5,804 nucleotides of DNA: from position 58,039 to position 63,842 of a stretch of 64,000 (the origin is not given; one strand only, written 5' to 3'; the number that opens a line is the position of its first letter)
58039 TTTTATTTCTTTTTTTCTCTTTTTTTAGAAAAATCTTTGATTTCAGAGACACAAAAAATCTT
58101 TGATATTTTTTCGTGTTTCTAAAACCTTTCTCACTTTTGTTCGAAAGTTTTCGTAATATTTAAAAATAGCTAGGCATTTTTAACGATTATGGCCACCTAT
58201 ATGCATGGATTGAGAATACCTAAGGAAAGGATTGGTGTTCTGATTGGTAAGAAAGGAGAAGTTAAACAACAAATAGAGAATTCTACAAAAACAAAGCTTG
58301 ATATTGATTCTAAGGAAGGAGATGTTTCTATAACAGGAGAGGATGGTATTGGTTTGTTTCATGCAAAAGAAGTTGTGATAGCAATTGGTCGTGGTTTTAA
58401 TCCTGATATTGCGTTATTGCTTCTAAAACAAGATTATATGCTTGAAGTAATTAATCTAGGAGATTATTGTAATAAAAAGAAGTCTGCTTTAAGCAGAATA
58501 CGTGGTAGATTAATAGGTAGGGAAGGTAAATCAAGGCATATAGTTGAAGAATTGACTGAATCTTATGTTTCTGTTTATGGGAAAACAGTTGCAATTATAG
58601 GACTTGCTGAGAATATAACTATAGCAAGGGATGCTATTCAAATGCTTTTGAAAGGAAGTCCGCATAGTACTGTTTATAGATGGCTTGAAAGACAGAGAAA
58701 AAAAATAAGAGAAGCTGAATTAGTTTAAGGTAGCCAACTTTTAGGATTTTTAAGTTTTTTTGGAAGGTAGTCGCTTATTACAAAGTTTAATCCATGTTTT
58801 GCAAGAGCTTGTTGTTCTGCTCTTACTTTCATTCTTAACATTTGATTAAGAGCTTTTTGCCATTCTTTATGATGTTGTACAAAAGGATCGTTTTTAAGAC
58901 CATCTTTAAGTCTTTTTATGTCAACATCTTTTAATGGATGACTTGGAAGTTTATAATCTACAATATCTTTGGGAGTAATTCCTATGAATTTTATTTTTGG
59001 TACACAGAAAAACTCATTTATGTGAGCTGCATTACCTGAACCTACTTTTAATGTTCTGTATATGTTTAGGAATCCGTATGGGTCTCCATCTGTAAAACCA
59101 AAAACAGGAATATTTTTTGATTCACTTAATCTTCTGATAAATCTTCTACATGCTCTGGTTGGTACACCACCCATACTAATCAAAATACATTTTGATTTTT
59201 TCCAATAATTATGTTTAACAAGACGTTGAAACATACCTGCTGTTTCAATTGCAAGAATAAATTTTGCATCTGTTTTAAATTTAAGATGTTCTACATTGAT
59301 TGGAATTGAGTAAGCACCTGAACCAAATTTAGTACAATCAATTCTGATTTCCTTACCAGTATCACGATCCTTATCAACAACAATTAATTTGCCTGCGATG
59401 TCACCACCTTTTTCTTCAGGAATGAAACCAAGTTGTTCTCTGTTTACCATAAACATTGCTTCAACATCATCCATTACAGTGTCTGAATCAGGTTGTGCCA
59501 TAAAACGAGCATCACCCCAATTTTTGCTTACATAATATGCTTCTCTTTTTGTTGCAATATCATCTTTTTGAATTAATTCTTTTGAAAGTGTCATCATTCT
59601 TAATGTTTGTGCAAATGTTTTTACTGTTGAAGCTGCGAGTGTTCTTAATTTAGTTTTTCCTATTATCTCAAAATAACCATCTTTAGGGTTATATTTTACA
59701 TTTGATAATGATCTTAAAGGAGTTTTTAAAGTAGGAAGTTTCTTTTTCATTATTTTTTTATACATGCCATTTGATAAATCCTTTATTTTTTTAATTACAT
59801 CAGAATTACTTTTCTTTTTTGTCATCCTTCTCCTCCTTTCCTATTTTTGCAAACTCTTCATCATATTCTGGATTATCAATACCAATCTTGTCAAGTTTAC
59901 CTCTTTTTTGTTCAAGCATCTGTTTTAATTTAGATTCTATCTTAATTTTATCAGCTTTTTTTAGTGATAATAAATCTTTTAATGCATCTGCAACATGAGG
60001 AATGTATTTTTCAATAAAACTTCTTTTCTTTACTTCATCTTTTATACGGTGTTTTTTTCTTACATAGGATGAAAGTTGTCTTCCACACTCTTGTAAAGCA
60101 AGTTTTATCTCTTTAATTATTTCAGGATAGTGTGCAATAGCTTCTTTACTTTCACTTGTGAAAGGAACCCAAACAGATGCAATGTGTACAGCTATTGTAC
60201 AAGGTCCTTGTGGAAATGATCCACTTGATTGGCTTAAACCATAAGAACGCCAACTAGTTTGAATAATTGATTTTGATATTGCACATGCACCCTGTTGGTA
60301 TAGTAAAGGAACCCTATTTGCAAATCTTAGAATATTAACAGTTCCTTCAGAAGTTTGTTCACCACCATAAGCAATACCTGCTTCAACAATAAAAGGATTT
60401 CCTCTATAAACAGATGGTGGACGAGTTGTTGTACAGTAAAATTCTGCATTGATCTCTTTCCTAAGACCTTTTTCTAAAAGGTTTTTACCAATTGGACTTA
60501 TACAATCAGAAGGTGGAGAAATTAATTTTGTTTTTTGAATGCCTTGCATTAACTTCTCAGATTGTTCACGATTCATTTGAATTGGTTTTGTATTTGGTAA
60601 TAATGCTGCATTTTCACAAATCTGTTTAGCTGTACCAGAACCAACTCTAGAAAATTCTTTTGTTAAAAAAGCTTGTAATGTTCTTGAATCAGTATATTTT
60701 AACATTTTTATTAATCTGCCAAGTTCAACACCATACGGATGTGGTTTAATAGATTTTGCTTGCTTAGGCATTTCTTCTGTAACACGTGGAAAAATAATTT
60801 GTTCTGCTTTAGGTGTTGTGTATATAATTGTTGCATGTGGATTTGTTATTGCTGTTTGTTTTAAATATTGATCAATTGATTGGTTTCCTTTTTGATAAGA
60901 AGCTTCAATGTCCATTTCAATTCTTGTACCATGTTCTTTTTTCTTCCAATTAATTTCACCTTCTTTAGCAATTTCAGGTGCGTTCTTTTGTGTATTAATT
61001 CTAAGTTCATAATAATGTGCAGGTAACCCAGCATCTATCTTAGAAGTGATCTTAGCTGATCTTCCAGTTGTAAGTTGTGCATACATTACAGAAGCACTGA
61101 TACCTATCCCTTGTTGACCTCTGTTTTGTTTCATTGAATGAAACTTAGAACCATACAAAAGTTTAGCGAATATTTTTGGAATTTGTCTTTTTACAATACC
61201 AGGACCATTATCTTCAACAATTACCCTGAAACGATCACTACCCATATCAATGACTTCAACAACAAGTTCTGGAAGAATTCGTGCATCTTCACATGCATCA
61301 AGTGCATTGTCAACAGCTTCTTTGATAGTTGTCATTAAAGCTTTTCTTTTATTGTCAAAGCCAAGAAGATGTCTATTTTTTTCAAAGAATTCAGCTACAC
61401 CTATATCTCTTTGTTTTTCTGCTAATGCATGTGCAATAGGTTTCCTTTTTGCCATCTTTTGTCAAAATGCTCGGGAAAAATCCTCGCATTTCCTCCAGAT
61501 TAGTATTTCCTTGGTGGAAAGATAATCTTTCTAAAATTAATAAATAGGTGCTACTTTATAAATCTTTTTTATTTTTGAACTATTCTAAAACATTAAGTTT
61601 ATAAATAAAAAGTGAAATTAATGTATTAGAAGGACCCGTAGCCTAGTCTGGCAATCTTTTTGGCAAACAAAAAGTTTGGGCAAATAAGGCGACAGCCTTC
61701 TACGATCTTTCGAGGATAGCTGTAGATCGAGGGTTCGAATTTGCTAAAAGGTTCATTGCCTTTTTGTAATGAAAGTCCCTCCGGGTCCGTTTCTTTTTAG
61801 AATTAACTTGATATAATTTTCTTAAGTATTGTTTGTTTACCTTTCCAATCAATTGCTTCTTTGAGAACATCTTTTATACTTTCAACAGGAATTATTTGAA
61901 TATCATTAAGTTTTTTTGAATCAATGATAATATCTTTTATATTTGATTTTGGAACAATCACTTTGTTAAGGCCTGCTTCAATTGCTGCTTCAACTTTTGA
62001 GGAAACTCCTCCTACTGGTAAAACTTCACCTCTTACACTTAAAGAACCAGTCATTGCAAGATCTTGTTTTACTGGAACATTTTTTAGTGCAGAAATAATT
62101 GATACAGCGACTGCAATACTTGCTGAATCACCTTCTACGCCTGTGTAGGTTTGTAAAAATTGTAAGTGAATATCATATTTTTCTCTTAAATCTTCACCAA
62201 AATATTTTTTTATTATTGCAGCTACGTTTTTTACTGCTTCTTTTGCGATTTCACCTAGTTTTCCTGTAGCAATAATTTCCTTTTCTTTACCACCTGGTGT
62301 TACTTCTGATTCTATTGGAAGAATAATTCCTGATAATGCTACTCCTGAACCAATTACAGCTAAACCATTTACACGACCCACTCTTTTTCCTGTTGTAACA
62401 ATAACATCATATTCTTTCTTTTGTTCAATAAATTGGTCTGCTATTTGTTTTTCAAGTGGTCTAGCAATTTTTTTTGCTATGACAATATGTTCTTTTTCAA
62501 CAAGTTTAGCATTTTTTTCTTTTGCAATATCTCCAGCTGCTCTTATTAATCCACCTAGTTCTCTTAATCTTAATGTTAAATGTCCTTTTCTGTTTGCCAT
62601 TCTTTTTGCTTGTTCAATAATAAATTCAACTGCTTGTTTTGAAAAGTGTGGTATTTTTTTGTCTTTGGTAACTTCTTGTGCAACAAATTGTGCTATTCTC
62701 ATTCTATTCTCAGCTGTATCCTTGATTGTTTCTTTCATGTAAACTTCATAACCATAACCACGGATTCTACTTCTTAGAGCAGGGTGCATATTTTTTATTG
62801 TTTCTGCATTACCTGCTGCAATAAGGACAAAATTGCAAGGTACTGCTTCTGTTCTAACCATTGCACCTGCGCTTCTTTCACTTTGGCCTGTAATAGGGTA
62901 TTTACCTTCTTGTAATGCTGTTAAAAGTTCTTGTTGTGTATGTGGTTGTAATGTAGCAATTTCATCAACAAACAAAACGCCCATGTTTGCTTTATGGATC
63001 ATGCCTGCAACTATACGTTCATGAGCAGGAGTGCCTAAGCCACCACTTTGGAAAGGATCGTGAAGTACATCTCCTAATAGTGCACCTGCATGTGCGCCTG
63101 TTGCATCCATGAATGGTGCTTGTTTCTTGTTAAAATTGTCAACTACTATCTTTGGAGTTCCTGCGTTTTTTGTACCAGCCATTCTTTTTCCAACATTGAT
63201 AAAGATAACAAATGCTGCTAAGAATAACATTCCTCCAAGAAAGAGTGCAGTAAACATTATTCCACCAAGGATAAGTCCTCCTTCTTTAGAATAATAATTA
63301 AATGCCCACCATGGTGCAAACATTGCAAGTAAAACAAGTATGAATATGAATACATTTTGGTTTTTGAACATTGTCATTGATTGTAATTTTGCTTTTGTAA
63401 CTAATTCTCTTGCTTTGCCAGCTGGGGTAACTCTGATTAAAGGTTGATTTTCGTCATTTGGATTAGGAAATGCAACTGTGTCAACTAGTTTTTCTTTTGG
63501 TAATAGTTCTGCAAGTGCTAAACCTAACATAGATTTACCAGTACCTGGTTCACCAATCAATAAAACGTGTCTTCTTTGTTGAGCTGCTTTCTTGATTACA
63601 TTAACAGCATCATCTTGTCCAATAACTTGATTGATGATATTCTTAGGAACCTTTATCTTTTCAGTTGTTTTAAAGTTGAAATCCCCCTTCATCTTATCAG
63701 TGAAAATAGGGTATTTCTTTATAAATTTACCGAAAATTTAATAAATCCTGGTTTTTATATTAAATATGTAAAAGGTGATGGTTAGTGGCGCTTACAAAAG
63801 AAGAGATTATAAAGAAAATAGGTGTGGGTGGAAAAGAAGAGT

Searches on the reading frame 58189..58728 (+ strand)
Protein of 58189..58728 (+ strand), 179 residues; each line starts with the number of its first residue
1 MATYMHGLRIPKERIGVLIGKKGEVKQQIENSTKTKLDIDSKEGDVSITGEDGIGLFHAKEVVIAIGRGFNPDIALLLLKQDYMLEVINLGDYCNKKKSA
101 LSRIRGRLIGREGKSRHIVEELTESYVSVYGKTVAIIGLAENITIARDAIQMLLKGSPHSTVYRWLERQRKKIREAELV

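Call 30: search_protein_families(library=pfam, proteins=[window:58189-58728:+], max_evalue=0.001)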
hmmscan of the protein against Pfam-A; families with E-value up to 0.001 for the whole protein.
window:58189-58728:+ (179 aa): 3 families
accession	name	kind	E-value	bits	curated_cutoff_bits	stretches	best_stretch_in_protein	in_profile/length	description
PF22891.2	KH_PNO1_2nd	-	2.2e-12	47.4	27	1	88-166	5-83/90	Eukaryotic type KH-domain (KH-domain type I) (327.11.2)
PF21800.4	KH_KRR1_2nd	-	2.5e-12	47.1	27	1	85-154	3-71/91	KRR1 small subunit processome component, second KH domain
PF00013.35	KH_1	-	3.9e-11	43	21.5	1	9-61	5-62/66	KH domain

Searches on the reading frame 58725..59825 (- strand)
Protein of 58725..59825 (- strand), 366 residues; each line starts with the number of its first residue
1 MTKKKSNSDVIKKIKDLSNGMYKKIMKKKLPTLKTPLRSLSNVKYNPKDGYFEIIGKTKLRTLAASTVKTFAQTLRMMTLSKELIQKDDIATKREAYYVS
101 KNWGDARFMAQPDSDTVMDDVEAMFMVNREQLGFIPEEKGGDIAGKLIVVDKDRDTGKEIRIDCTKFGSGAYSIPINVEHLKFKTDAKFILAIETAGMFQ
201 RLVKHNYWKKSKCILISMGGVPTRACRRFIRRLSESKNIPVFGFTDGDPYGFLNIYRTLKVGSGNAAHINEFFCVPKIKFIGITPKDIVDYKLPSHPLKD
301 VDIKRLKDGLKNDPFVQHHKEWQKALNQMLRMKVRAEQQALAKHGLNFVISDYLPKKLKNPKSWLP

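Call 30: search_protein_families(library=pfam, proteins=[window:58725-59825:-], max_evalue=0.001)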
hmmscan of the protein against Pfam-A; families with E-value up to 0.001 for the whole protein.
window:58725-59825:- (366 aa): 3 families
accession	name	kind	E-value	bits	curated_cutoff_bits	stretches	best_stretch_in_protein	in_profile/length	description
PF21180.3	TOP6A-Spo11_Toprim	-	2.5e-61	207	24.1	1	189-358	1-170/170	Topoisomerase 6 subunit A/Spo11, Toprim domain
PF20768.2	Topo_VI_alpha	-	7.4e-19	67.7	23.6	1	137-186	1-49/50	All-beta domain in DNA topoisomerase VI alpha subunit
PF04406.19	TP6A_N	-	9.9e-15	54.6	26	1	69-133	1-61/62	Type IIB DNA topoisomerase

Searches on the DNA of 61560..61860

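Call 63: search_rna_families(source=window, start=61560, end=61860, threshold=evalue, max_evalue=10, show_alignments=2)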
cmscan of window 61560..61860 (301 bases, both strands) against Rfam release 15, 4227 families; matches with E-value up to 10: 3.
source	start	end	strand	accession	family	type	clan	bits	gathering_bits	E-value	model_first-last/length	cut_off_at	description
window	61603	61684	-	RF02869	ncS025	Gene; sRNA;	-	14.3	46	3.6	1-85/85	no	Burkholderia sRNA 25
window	61657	61786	+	RF03148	RAGATH-11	Gene; sRNA;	-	12.3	79.4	9.1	1-116/116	no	RAGATH-11 RNA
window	61560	61794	+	RF02543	LSU_rRNA_eukarya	Gene; rRNA;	CL00112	11.2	50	1.9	3157-3401/3401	5'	Eukaryotic large subunit ribosomal RNA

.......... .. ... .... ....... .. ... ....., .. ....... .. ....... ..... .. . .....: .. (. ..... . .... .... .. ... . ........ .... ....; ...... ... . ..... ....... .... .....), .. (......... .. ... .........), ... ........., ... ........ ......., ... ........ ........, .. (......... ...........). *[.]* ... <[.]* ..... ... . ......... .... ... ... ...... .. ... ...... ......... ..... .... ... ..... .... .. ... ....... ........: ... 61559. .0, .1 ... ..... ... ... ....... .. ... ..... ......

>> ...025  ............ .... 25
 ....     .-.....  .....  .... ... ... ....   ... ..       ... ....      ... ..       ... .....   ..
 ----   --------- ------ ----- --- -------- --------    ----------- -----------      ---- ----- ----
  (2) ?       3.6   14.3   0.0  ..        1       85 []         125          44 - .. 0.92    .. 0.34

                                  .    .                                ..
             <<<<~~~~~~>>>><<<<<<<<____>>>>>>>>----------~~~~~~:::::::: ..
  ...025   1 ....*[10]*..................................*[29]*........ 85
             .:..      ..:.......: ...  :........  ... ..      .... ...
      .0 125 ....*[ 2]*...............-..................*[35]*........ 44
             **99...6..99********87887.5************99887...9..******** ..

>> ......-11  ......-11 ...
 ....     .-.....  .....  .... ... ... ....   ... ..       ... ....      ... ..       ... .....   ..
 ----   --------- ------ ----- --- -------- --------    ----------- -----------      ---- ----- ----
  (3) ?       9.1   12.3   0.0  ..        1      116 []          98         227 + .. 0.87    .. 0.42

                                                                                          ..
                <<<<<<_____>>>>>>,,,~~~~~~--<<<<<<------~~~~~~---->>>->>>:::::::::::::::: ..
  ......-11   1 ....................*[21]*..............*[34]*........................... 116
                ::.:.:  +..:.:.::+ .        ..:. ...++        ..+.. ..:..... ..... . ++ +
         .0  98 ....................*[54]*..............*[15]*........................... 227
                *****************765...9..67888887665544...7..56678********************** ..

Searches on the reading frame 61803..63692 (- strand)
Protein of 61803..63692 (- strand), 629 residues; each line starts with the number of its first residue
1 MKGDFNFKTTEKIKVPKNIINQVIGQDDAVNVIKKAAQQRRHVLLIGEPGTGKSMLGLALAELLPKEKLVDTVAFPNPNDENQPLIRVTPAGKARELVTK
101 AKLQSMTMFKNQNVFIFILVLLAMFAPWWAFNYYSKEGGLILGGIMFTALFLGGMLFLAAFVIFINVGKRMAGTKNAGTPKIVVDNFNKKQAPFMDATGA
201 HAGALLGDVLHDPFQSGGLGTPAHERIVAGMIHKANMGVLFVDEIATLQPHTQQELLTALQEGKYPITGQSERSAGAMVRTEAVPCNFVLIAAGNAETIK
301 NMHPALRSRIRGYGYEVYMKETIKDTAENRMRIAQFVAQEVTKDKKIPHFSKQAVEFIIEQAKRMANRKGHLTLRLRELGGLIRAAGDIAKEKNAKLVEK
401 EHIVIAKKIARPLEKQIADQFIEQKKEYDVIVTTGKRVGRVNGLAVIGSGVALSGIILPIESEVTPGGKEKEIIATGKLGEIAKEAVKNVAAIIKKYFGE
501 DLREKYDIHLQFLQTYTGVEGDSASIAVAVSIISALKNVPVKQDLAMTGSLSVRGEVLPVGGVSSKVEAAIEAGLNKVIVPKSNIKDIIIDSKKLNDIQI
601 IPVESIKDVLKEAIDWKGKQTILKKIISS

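Call 30: search_protein_families(library=pfam, proteins=[window:61803-63692:-], max_evalue=0.001)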
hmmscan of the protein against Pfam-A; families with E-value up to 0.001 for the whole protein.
window:61803-63692:- (629 aa): 17 families
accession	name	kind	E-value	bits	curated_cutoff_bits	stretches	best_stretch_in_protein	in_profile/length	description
PF05362.19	Lon_C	-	2.6e-34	119.1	21.1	1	432-614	21-203/205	Lon protease (S16) C-terminal proteolytic domain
PF00158.32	Sigma54_activat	-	6.5e-14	52.4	20.2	1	222-273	80-130/168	Sigma-54 interaction domain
PF01078.27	Mg_chelatase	-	2.1e-13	50.6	20.3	1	21-68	3-50/207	Magnesium chelatase, subunit ChlI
PF07728.20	AAA_5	-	9.7e-12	45.5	22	2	238-309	68-138/139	AAA domain (dynein-related subfamily)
PF13541.12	ChlI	-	9.8e-10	38.8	27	1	461-584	2-121/121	Subunit ChlI of Mg-chelatase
PF20436.4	LonB_AAA-LID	-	4.2e-09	36.8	22.4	1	349-404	1-56/65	Archaeal LonB, AAA+ ATPase LID domain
PF00004.35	AAA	-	9.7e-07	29.7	21.2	0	43-64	1-22/131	ATPase family associated with various cellular activities (AAA)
PF13401.12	AAA_22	-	5e-06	27.3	27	1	39-82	4-35/130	AAA domain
PF14532.12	Sigma54_activ_2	-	5.2e-06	27.2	25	0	32-63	13-44/138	Sigma-54 interaction domain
PF05496.18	RuvB_N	-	1.1e-05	25.8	27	0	20-63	6-56/159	Holliday junction DNA helicase RuvB P-loop domain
PF13654.12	AAA_32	-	1.5e-05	25.5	21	1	192-300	3-113/133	LonB-like, AAA domain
PF20030.5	bpMoxR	-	1.5e-05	24.6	27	1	15-64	6-55/205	MoxR domain in the MoxR-vWA-beta-propeller ternary systems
PF13245.12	AAA_19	-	3.1e-05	24.6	25.1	1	35-263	6-117/134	AAA domain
PF13191.12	AAA_16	-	7.4e-05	23.7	32.6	1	31-99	14-80/167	AAA ATPase domain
PF00493.29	MCM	-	7.6e-05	22.4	23.3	0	16-69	33-86/224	MCM P-loop domain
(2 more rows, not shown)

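Call 35: find_related_loci(query=window:61803-63692:-, collection=genome_contigs, flank=3000)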
Query window:61803-63692:- (629 aa) in genome_contigs; peptide patterns used: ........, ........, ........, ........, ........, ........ (x = any residue, [..] = any of these).
200 stretches matched a pattern; 135 encode a relative of the query (tblastn E <= 1e-3); the best 80 are kept; 80 distinct loci.
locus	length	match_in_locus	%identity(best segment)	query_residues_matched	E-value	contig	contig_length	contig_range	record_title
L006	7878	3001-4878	77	4-629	0e+0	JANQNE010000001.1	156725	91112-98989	MAG: Candidatus Nanoarchaeia archaeon isolate PL23a_bin.30 k99_6232871, whole genome shotgun sequence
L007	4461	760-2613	75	1-627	0e+0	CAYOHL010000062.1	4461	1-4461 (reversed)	MAG TPA_asm: uncultured Methanosarcinales archaeon isolate SRP098346_co1_180 genome assembly, contig: NODE_30231_length_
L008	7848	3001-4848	77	5-627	0e+0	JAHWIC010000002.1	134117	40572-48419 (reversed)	MAG: Candidatus Woesearchaeota archaeon isolate Yap2000.bin4.8 contig-145_18, whole genome shotgun sequence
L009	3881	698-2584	75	1-629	0e+0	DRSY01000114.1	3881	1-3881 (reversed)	MAG TPA_asm: Candidatus Woesearchaeota archaeon isolate HyVt-71 Ga0136651_10017931, whole genome shotgun sequence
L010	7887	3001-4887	73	1-629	0e+0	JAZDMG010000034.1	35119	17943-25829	MAG: archaeon isolate MEGAHIT-group-0.639 k141_10398202, whole genome shotgun sequence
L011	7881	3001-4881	74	1-628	0e+0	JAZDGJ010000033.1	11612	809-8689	MAG: Candidatus Woesearchaeota archaeon isolate MEGAHIT-group-0.258 k141_5592695, whole genome shotgun sequence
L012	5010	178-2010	75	1-620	0e+0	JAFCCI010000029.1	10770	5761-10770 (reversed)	Candidatus Woesearchaeota archaeon isolate AB_3033_Bin_101 AB_3033_Bin_101_scaffold_10837, whole genome shotgun sequence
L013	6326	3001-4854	74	6-626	0e+0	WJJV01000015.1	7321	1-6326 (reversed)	MAG: Candidatus Woesearchaeota archaeon isolate Bin_534 k141_362611, whole genome shotgun sequence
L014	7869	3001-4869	74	5-627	0e+0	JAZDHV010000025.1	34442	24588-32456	MAG: Candidatus Woesearchaeota archaeon isolate MEGAHIT-group-0.358 k141_18519683, whole genome shotgun sequence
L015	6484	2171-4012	75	5-626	0e+0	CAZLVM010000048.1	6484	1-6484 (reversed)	MAG TPA_asm: uncultured Methanosarcinales archaeon isolate binchicken_co171_24 genome assembly, contig: NODE_4292_length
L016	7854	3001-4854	75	1-627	0e+0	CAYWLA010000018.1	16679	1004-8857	MAG TPA_asm: uncultured Methanosarcinales archaeon isolate SRP178699_co1_467 genome assembly, contig: NODE_4344_length_1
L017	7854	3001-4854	75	1-627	0e+0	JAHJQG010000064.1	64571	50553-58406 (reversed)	MAG: Nanoarchaeota archaeon isolate OS_PC_MetaG.mb.100 OS_PC_MetaG.mb.100_k141_694371, whole genome shotgun sequence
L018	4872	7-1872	73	2-626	0e+0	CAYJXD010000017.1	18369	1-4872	MAG TPA_asm: uncultured Methanosarcinales archaeon isolate ERP125453_co1_510 genome assembly, contig: NODE_3032_length_1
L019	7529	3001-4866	74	5-629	0e+0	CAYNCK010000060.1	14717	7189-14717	MAG TPA_asm: uncultured Methanosarcinales archaeon isolate binchicken_co203_103 genome assembly, contig: k141_957380, wh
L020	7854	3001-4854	75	1-627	0e+0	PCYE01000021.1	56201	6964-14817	MAG: Candidatus Woesearchaeota archaeon CG10_big_fil_rev_8_21_14_0_10_33_12 CG10_8_21_14_0.10_scaffold_607_c, whole geno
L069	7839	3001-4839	71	5-626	0e+0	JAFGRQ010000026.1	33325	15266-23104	MAG: Candidatus Woesearchaeota archaeon isolate Zod_Metabat.845 k87_5715428, whole genome shotgun sequence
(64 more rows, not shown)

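Call 55: find_encoding_contigs(protein=window:61803-63692:-, flank=10000, max_places=2)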
Protein window:61803-63692:- (629 aa): 6 contigs read that carry it; 2 places shown.
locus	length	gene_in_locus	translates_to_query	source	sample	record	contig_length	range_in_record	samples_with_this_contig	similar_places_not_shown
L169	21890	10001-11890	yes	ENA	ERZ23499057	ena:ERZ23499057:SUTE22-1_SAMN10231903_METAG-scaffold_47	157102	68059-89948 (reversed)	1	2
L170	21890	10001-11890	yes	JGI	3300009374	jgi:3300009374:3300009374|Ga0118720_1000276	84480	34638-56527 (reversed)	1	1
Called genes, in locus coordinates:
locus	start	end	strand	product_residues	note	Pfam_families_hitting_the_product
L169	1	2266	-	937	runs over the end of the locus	-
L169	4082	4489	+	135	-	-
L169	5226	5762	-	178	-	PF08123:DOT1 (weak)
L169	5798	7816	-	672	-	PF01261:AP_endonuc_2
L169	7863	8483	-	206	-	-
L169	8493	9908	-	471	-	-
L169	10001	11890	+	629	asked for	PF01078:Mg_chelatase (weak), PF05496:RuvB_N (faint), PF20030:bpMoxR (faint), PF13401:AAA_22 (faint), PF00158:Sigma54_activat, PF20436:LonB_AAA-LID, PF05362:Lon_C, PF13541:ChlI, +3 more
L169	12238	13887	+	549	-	PF02518:HATPase_c, PF13589:HATPase_c_3 (weak), PF09239:Topo-VIb_trans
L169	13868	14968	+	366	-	PF04406:TP6A_N, PF20768:Topo_VI_alpha, PF21180:TOP6A-Spo11_Toprim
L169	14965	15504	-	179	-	PF00013:KH_1, PF21800:KH_KRR1_2nd, PF22891:KH_PNO1_2nd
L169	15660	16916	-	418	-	PF01751:Toprim (weak), PF13155:Toprim_2, PF13662:Toprim_4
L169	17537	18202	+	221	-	PF01636:APH (faint), PF06293:Kdo (weak), PF01163:RIO1, PF19974:TCAD9 (weak), PF00069:Pkinase (faint)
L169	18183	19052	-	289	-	-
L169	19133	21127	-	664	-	PF01935:DUF87, PF05872:HerA_C (weak), PF12802:MarR_2 (weak), PF01022:HTH_5 (faint)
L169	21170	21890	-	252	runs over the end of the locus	PF01978:TrmB, PF01047:MarR (weak), PF13412:HTH_24 (weak)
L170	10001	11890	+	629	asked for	PF01078:Mg_chelatase (weak), PF05496:RuvB_N (faint), PF20030:bpMoxR (faint), PF13401:AAA_22 (faint), PF00158:Sigma54_activat, PF20436:LonB_AAA-LID, PF05362:Lon_C, PF13541:ChlI, +3 more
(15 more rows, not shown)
